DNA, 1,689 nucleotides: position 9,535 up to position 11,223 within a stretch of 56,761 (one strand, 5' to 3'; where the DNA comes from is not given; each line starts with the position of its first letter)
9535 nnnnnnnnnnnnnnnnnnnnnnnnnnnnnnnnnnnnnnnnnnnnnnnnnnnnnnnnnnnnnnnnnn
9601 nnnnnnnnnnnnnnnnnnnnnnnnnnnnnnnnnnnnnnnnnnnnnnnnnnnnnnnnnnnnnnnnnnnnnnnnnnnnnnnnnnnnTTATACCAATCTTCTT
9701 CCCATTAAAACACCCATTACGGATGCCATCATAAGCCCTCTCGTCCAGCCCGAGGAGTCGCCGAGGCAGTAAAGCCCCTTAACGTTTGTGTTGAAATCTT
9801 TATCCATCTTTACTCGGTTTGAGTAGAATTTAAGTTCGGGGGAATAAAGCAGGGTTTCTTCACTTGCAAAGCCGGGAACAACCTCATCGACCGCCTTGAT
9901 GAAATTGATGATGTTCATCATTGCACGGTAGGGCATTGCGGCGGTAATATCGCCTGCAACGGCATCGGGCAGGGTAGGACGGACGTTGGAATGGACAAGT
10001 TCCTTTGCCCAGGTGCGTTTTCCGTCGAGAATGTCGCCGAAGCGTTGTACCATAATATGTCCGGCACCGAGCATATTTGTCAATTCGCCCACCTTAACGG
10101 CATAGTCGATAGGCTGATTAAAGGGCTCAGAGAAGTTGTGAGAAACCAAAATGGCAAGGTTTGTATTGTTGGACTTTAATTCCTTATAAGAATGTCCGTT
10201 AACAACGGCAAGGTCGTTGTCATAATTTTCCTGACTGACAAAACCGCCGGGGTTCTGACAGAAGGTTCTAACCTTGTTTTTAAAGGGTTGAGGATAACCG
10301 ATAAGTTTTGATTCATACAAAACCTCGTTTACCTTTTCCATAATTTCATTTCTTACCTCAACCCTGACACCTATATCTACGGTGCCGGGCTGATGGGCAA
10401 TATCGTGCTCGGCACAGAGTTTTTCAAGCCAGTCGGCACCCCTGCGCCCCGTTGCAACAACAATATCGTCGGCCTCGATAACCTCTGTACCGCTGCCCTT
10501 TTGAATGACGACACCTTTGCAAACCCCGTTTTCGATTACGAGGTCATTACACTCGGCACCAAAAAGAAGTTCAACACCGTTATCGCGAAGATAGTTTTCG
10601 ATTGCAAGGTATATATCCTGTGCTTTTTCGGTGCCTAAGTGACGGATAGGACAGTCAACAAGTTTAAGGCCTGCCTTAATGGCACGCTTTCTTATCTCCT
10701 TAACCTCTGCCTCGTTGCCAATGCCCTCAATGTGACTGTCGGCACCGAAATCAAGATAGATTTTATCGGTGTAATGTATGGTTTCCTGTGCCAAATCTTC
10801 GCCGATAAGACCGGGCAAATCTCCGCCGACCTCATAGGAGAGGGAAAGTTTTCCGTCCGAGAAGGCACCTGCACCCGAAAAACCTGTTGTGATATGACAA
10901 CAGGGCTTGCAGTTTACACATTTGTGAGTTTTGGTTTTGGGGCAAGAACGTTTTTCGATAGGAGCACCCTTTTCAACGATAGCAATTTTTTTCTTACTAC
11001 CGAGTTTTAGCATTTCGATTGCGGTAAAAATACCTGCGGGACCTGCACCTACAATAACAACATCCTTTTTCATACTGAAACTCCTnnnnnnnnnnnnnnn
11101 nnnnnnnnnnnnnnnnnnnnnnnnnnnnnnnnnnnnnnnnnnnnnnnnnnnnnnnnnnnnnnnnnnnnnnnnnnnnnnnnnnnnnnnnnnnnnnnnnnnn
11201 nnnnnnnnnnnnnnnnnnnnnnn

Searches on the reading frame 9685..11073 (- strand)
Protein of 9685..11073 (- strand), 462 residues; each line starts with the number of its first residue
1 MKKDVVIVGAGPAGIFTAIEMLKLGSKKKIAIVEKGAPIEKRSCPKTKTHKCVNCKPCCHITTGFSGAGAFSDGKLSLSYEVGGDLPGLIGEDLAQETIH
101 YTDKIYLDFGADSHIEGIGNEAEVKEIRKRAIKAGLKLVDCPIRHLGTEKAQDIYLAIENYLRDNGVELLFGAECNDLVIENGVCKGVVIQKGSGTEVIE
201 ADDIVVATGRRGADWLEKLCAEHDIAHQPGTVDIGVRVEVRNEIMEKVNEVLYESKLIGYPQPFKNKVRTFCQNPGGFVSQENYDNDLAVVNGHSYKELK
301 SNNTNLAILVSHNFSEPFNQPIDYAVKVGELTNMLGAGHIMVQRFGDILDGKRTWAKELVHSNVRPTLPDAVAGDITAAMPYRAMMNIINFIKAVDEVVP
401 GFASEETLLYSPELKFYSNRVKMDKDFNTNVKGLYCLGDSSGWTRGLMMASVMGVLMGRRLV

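Call 24: search_protein_families(library=pfam, proteins=[window:9685-11073:-], max_evalue=0.001)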
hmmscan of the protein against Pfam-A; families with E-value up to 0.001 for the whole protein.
window:9685-11073:- (462 aa): 8 families
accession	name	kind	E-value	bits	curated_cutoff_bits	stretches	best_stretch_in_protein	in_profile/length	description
PF07992.20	Pyr_redox_2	-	1e-13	51.8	26.1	1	3-49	1-45/291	Pyridine nucleotide-disulphide oxidoreductase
PF00890.30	FAD_binding_2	-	3.1e-13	50.1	20.4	2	152-229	142-225/414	FAD binding domain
PF21688.3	FAD-depend_C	-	2.8e-12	47.7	27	1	265-413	43-194/197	FAD-dependent protein, C-terminal domain-like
PF01266.30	DAO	-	7.3e-08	32.8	27.9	0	4-37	1-32/353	FAD dependent oxidoreductase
PF03486.20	HI0933_like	-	2.8e-07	30.7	50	0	4-39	2-35/244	HI0933-like protein Rossmann domain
PF01134.28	GIDA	-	5.3e-07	29.5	22.1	0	4-44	1-40/391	Glucose inhibited division protein A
PF12831.13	FAD_oxidored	-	1e-06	28.8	27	0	4-35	1-30/416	FAD dependent oxidoreductase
PF13738.12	Pyr_redox_3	-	6.1e-06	26.1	30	1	6-38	1-32/305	Pyridine nucleotide-disulphide oxidoreductase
